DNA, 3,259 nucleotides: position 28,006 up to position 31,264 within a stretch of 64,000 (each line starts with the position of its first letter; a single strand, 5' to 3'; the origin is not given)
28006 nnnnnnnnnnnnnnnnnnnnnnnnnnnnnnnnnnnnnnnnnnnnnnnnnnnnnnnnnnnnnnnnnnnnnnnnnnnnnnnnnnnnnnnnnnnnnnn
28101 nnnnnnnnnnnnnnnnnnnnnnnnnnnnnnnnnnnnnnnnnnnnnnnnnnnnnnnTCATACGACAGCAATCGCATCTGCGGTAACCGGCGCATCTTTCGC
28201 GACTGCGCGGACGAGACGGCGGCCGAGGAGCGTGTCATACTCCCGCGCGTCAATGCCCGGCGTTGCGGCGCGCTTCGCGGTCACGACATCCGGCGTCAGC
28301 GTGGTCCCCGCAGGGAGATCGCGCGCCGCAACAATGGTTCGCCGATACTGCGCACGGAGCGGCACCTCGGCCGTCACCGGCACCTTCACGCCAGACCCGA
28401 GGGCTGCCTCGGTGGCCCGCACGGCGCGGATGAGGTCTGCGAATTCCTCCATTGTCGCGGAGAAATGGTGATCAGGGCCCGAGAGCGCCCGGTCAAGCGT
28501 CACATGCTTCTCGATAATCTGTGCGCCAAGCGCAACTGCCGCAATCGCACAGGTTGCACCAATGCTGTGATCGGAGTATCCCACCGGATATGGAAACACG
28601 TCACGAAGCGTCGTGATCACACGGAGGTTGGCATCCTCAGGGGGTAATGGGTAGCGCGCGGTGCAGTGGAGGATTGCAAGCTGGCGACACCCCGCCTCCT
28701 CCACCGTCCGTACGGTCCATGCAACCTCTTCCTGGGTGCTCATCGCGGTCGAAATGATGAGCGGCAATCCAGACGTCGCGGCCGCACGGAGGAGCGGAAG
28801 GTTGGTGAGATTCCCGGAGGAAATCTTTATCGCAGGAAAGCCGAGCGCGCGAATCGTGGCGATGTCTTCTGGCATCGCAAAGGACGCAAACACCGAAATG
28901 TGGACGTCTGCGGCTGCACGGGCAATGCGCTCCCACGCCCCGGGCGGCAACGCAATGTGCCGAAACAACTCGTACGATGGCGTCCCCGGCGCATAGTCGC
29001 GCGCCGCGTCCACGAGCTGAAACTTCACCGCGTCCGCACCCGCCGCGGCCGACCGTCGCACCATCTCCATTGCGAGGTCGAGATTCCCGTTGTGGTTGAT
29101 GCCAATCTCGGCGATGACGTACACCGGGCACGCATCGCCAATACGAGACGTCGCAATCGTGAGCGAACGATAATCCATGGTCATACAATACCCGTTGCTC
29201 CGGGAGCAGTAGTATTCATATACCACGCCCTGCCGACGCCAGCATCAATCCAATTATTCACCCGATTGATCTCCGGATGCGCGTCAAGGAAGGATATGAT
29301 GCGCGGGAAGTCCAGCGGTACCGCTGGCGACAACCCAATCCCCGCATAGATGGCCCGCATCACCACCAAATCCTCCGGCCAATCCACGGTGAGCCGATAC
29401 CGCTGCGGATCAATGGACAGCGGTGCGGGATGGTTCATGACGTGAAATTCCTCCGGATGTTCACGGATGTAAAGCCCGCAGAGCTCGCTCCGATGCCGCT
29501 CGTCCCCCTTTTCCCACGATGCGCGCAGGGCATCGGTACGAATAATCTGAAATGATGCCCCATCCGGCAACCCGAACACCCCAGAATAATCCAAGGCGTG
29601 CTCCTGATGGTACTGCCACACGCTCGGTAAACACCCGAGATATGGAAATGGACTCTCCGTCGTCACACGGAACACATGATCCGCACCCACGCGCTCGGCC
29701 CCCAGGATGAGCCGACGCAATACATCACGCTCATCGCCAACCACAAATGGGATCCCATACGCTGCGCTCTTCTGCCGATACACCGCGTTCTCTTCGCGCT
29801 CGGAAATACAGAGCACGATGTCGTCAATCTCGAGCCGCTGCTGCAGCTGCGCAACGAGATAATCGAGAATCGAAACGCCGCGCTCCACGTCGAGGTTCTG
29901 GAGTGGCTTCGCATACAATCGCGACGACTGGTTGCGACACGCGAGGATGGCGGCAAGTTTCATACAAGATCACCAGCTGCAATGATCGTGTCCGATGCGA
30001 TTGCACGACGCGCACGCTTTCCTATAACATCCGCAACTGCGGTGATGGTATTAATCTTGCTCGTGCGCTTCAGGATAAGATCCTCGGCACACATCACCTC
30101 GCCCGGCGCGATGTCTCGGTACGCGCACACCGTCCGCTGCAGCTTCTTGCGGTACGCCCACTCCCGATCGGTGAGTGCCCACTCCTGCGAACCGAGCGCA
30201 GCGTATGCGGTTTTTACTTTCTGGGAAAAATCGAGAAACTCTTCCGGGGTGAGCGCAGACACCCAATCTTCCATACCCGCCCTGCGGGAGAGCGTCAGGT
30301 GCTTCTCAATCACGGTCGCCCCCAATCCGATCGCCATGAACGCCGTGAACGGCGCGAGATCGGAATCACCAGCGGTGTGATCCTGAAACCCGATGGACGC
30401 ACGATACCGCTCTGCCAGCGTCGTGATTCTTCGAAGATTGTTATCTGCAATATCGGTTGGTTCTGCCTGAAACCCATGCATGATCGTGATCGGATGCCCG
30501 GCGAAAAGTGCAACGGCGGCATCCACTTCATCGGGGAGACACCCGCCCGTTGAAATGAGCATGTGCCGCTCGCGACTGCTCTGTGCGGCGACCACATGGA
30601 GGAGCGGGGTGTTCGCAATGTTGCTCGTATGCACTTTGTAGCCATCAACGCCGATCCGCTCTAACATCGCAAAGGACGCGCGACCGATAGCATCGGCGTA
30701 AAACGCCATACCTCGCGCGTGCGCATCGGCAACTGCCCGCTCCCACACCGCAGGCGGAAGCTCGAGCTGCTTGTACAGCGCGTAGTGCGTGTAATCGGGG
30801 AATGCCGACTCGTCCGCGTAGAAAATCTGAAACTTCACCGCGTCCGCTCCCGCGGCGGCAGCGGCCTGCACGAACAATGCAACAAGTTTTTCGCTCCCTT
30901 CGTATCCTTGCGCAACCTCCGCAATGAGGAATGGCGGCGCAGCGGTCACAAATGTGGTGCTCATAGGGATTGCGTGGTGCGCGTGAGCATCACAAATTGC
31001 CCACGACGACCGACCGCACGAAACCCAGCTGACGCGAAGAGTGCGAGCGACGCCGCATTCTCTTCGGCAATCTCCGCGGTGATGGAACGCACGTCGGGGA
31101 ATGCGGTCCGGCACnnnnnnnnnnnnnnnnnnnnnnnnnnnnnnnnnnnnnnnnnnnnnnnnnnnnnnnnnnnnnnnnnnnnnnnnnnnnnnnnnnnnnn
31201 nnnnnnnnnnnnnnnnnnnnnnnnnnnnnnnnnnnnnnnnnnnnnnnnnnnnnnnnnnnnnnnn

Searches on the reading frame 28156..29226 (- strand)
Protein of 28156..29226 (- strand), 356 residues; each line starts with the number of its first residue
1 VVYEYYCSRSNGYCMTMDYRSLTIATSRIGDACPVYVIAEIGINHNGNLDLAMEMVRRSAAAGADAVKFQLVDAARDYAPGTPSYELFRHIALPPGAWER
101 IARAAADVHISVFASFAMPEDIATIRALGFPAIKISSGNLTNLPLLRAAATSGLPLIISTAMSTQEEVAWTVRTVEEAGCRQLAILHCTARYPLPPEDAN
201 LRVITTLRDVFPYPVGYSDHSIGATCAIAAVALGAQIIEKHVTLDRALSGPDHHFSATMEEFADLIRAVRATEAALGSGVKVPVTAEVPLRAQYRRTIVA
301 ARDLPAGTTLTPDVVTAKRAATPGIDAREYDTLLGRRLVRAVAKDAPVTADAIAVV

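Call 7: search_protein_families(library=pfam, proteins=[window:28156-29226:-], max_evalue=0.001)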
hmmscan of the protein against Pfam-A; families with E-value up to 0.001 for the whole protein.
window:28156-29226:- (356 aa): 2 families
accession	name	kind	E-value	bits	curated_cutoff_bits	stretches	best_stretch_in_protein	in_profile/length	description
PF03102.20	NeuB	-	5.7e-68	229.4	22.1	1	55-281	1-241/241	NeuB family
PF08666.17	SAF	-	7.5e-11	42.9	21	1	296-353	2-62/63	SAF domain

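Call 15: search_protein_families(library=ncbifam, proteins=[window:28156-29226:-], max_evalue=0.00001)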
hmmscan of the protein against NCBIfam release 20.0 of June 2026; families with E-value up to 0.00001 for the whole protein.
window:28156-29226:- (356 aa): 2 families
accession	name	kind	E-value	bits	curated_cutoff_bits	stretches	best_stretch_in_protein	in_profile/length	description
TIGR03569.1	NeuB_NnaB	equivalog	4.8e-87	292.1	399.65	1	35-346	1-327/329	N-acetylneuraminate synthase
TIGR03586.1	PseI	equivalog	5.7e-70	236.1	340.25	2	85-347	66-326/327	pseudaminic acid synthase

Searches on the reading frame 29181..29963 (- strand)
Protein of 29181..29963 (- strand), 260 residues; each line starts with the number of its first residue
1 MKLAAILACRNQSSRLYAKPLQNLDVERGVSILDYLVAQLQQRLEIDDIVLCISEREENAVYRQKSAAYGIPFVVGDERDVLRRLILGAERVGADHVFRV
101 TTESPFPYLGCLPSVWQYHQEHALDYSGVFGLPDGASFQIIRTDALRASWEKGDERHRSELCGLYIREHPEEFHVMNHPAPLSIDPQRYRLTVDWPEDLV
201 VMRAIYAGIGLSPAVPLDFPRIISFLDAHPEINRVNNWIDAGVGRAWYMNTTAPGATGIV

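Call 7: search_protein_families(library=pfam, proteins=[window:29181-29963:-], max_evalue=0.001)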
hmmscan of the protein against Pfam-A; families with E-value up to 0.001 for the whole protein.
window:29181-29963:- (260 aa): 1 family
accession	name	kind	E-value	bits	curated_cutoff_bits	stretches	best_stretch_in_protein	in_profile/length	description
PF02348.25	CTP_transf_3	-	8.5e-08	32.7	22.6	1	4-198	1-198/217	Cytidylyltransferase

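Call 15: search_protein_families(library=ncbifam, proteins=[window:29181-29963:-], max_evalue=0.00001)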
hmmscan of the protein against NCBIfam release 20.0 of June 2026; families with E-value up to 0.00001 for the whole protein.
window:29181-29963:- (260 aa): 0 families

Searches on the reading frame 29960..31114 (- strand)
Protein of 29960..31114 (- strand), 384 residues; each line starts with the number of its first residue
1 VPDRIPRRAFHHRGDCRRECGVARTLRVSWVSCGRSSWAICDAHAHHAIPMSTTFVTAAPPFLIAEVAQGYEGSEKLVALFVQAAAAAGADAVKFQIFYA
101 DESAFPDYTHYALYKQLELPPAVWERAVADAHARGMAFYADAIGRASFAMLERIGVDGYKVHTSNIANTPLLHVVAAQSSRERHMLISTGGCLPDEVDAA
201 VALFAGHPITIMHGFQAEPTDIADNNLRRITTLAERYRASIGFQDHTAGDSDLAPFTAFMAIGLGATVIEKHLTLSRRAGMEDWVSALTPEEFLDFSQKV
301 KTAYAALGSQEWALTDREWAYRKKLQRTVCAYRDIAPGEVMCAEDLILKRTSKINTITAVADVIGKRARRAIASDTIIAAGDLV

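Call 7: search_protein_families(library=pfam, proteins=[window:29960-31114:-], max_evalue=0.001)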
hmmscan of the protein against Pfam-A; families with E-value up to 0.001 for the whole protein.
window:29960-31114:- (384 aa): 2 families
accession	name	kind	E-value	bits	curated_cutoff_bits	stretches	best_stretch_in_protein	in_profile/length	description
PF03102.20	NeuB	-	3.1e-40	138.6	22.1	1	82-310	2-239/241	NeuB family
PF08666.17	SAF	-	3.6e-07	31.1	21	1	331-384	6-63/63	SAF domain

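Call 15: search_protein_families(library=ncbifam, proteins=[window:29960-31114:-], max_evalue=0.00001)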
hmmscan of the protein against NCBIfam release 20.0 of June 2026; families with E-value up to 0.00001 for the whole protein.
window:29960-31114:- (384 aa): 2 families
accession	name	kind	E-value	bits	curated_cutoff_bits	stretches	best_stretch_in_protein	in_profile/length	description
TIGR03569.1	NeuB_NnaB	equivalog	1.2e-52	179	399.65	1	62-378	2-329/329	N-acetylneuraminate synthase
TIGR03586.1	PseI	equivalog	2.4e-44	151.9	340.25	1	61-376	2-325/327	pseudaminic acid synthase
